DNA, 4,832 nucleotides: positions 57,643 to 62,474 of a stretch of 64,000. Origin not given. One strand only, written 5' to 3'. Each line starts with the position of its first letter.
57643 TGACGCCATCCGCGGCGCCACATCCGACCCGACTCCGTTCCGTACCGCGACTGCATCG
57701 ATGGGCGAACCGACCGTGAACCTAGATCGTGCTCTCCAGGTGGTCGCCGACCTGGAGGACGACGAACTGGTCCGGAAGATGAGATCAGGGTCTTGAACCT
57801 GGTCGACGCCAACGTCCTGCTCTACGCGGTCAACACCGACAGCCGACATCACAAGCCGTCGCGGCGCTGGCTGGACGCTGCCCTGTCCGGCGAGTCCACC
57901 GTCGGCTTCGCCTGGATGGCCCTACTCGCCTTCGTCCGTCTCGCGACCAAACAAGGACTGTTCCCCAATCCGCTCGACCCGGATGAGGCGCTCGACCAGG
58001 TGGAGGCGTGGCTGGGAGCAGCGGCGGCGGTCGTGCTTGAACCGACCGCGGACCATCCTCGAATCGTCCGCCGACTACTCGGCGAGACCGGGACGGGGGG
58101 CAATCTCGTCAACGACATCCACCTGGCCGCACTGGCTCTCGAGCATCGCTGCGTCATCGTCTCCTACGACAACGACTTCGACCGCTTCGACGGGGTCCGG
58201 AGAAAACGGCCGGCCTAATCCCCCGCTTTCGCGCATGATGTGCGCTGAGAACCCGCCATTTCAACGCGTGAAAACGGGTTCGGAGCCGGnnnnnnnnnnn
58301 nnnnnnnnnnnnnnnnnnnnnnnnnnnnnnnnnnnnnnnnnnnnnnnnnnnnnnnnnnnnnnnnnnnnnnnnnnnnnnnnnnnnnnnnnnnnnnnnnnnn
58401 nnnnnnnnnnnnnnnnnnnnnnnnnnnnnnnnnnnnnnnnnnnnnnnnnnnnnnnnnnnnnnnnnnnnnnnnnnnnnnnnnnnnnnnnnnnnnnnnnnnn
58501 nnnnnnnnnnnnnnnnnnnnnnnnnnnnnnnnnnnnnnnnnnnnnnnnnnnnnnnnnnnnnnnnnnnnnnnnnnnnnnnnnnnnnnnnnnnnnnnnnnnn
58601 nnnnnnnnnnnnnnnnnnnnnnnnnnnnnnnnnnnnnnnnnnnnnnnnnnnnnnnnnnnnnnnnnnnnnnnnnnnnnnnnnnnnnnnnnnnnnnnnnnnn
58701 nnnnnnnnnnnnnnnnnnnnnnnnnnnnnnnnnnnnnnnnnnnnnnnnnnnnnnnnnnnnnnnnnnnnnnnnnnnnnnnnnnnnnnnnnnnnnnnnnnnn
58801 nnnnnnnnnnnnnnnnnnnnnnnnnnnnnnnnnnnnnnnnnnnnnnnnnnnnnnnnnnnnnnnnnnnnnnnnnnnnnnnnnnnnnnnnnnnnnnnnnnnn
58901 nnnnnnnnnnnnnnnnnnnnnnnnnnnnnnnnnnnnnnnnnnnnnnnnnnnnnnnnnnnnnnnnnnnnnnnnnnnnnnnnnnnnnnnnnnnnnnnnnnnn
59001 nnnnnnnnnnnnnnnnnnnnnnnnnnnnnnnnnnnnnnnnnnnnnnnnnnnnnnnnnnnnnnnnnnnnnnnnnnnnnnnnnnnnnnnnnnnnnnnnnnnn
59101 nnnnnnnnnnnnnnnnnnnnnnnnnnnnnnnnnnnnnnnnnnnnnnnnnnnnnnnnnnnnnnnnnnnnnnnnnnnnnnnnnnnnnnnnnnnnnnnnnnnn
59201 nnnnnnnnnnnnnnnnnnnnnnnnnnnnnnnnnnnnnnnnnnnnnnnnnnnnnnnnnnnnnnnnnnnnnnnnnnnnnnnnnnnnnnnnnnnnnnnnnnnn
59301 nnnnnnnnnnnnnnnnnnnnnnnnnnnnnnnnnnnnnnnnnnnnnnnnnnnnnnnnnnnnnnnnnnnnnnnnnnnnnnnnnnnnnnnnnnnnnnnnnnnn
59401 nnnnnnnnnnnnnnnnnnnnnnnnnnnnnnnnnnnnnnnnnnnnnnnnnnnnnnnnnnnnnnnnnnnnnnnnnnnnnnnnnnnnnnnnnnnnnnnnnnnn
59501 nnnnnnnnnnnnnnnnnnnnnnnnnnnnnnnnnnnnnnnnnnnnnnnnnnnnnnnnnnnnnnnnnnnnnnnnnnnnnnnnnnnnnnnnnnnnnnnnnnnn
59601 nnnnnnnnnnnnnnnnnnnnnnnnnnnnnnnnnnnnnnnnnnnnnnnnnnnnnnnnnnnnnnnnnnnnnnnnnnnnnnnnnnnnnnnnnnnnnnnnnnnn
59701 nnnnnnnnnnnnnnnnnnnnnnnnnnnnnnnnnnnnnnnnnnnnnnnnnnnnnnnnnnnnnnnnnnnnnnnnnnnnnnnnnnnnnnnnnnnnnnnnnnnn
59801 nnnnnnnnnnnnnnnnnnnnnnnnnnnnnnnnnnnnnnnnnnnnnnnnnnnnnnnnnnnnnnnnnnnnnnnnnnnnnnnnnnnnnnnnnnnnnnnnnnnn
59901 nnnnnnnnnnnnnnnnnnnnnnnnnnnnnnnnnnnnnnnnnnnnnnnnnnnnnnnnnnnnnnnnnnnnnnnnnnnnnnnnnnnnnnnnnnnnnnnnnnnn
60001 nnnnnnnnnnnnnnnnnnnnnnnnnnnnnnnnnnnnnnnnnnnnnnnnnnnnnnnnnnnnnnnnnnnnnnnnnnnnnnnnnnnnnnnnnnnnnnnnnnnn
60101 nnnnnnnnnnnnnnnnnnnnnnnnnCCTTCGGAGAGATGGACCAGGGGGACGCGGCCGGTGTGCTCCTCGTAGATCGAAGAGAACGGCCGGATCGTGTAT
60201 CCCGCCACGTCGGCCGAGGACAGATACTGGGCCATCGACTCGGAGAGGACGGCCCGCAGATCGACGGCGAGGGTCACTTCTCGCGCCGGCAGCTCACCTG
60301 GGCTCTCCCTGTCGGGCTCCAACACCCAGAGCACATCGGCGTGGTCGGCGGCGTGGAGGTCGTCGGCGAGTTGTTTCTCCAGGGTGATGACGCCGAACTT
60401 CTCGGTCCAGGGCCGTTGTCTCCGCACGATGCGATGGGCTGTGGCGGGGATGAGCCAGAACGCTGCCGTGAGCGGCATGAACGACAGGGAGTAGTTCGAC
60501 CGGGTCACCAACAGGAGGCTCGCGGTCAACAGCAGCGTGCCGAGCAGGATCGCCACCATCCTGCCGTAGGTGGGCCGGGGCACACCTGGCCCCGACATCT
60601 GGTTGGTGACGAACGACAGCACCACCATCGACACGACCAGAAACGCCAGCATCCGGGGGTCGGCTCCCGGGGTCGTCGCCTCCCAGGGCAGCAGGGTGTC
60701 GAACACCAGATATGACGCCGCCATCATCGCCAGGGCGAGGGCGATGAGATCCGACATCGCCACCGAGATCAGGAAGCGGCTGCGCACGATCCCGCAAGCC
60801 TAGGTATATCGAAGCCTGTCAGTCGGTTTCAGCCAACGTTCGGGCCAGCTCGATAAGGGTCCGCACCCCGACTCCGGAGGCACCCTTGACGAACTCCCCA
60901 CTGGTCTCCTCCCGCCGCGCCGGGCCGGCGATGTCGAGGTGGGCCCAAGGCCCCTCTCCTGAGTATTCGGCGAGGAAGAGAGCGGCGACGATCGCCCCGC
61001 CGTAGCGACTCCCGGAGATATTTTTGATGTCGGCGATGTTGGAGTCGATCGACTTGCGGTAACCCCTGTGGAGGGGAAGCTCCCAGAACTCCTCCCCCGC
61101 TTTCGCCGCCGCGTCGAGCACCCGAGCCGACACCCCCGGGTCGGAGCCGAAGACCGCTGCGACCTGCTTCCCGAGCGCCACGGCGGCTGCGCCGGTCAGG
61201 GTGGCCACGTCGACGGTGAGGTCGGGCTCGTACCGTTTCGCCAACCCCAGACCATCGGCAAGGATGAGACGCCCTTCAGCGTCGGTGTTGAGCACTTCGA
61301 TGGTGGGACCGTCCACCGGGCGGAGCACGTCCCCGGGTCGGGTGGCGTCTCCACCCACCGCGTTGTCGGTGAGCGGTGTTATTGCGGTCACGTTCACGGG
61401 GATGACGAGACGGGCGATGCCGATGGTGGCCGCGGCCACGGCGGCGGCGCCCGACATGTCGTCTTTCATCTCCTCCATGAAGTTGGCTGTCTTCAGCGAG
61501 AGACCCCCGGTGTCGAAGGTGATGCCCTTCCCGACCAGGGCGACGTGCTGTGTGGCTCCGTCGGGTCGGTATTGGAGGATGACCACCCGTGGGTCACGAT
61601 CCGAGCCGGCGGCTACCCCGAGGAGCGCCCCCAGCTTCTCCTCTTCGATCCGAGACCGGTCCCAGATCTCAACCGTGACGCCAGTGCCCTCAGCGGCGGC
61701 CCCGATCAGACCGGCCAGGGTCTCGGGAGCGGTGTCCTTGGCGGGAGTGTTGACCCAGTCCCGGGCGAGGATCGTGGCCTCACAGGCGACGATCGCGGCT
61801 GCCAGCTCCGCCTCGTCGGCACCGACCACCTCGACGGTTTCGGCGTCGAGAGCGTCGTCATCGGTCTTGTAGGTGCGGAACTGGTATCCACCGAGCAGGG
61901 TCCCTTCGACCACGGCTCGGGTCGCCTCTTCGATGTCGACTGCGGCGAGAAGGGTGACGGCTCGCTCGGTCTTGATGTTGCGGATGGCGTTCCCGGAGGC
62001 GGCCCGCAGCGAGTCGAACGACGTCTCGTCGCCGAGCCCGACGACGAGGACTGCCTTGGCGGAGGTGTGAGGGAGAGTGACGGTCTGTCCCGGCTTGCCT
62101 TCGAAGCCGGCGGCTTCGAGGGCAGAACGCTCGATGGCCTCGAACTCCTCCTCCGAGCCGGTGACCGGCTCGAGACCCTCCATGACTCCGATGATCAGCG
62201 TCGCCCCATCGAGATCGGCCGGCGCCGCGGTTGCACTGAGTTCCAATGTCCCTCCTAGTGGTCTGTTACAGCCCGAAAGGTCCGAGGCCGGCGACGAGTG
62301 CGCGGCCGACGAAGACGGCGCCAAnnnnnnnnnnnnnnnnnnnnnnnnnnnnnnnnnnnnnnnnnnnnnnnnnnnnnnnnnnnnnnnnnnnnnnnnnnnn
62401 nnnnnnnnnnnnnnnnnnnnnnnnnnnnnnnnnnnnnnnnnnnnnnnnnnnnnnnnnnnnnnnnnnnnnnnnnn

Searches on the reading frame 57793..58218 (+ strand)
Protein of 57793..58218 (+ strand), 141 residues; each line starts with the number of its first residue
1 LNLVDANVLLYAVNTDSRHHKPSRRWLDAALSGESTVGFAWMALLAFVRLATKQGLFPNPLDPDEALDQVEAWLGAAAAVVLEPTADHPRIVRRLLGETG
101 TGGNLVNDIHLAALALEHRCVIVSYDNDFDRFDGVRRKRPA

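Call 67: search_protein_families(library=pfam, proteins=[window:57793-58218:+], max_evalue=0.00001)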
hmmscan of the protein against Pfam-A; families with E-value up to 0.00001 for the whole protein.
window:57793-58218:+ (141 aa): 1 family
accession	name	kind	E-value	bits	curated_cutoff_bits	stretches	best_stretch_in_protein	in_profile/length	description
PF01850.27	PIN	-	1.1e-15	58.7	23.6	1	3-134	2-119/120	PIN domain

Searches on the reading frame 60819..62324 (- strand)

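Call 67: search_protein_families(library=pfam, proteins=[window:60819-62324:-], max_evalue=0.00001)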
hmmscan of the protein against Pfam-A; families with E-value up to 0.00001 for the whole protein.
window:60819-62324:- (501 aa): 2 families
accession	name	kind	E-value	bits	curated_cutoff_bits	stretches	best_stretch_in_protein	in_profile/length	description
PF00883.26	Peptidase_M17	-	6.4e-112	374.3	25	1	186-491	2-310/310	Cytosol aminopeptidase family, catalytic domain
PF02789.23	Peptidase_M17_N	-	7.1e-18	65.2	23.4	1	45-155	2-128/129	Cytosol aminopeptidase family, N-terminal domain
